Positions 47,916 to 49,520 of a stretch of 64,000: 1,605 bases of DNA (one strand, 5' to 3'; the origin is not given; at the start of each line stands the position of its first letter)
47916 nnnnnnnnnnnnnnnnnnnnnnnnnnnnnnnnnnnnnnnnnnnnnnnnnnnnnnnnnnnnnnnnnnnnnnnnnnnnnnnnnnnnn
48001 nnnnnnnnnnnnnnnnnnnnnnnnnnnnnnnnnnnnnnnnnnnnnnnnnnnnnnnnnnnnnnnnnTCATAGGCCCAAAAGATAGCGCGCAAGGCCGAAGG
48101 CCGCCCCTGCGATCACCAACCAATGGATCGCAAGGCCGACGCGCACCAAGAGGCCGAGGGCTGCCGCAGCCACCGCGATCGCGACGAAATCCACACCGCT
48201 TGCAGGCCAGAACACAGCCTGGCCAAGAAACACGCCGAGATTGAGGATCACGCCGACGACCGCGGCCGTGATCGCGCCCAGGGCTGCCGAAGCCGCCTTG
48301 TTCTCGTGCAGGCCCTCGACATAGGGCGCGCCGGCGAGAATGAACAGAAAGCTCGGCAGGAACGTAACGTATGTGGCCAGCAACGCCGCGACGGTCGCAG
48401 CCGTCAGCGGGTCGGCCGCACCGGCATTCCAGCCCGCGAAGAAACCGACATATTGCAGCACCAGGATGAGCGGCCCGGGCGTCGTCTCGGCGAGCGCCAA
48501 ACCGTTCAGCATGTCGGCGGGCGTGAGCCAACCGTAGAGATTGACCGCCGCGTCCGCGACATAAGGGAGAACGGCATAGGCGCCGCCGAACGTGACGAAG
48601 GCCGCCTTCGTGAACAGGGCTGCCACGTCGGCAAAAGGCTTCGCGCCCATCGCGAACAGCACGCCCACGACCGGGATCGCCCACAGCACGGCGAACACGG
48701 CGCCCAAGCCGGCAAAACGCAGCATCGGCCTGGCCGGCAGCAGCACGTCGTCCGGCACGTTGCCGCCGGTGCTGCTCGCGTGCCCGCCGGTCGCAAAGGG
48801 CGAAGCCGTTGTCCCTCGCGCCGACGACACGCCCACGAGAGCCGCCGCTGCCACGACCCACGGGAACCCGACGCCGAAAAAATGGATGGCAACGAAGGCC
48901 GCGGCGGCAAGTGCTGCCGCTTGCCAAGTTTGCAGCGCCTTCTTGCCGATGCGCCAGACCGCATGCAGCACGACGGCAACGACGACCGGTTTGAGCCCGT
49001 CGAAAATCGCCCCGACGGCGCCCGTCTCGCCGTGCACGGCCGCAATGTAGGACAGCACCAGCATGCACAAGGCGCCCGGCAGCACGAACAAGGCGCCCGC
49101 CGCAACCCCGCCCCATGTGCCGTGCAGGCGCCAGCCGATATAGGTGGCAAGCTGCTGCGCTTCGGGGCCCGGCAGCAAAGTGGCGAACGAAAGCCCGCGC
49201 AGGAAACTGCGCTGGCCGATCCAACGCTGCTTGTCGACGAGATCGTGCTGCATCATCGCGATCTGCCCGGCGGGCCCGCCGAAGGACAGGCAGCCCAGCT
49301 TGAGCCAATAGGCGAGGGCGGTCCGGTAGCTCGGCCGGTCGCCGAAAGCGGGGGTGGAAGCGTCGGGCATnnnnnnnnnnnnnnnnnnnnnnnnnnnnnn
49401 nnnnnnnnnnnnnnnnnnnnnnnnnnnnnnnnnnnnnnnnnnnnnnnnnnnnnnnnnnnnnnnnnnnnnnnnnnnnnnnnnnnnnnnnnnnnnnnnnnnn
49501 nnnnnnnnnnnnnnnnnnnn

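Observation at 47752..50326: Chromate module in which ChrC-like (SOD-fold) and ChrE-like (rhodanese) functions are fused in one polypeptide, with an RNHCP zinc-ribbon gene coupled to chrA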

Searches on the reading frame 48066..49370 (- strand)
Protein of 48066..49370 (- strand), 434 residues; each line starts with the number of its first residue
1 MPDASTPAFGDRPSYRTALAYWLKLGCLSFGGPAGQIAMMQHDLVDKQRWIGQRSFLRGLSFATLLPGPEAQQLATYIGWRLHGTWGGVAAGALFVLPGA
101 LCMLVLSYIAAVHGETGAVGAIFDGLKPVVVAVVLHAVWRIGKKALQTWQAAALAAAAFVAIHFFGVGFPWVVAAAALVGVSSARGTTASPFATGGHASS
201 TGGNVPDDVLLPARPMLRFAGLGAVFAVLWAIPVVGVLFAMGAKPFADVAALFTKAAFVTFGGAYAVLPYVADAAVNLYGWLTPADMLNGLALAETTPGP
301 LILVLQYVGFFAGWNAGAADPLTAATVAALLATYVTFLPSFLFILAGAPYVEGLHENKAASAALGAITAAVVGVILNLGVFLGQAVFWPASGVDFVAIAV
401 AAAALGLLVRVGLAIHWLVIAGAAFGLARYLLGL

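Call 4: search_protein_families(library=pfam, proteins=[window:48066-49370:-], max_evalue=0.01)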
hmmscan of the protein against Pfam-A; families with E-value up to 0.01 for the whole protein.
window:48066-49370:- (434 aa): 1 family
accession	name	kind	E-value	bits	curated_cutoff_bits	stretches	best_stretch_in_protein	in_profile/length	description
PF02417.20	Chromate_transp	-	1.1e-70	237.4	28.6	2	20-181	5-166/166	Chromate transporter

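Call 5: search_protein_families(library=ncbifam, proteins=[window:48066-49370:-], max_evalue=0.01)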
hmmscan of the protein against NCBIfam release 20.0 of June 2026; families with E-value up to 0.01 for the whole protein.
window:48066-49370:- (434 aa): 3 families
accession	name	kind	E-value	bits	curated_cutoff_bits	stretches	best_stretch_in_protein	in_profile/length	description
TIGR00937.1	2A51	subfamily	3.2e-64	217.9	171.7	1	23-426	2-368/368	chromate efflux transporter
NF053759.1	ChrTpChrBBac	equivalog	3.9e-23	82.1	250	2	22-167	8-156/180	chromate efflux transporter ChrB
NF053760.1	ChrTpChrABac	equivalog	4.7e-22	79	250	2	27-178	15-169/178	chromate efflux transporter ChrA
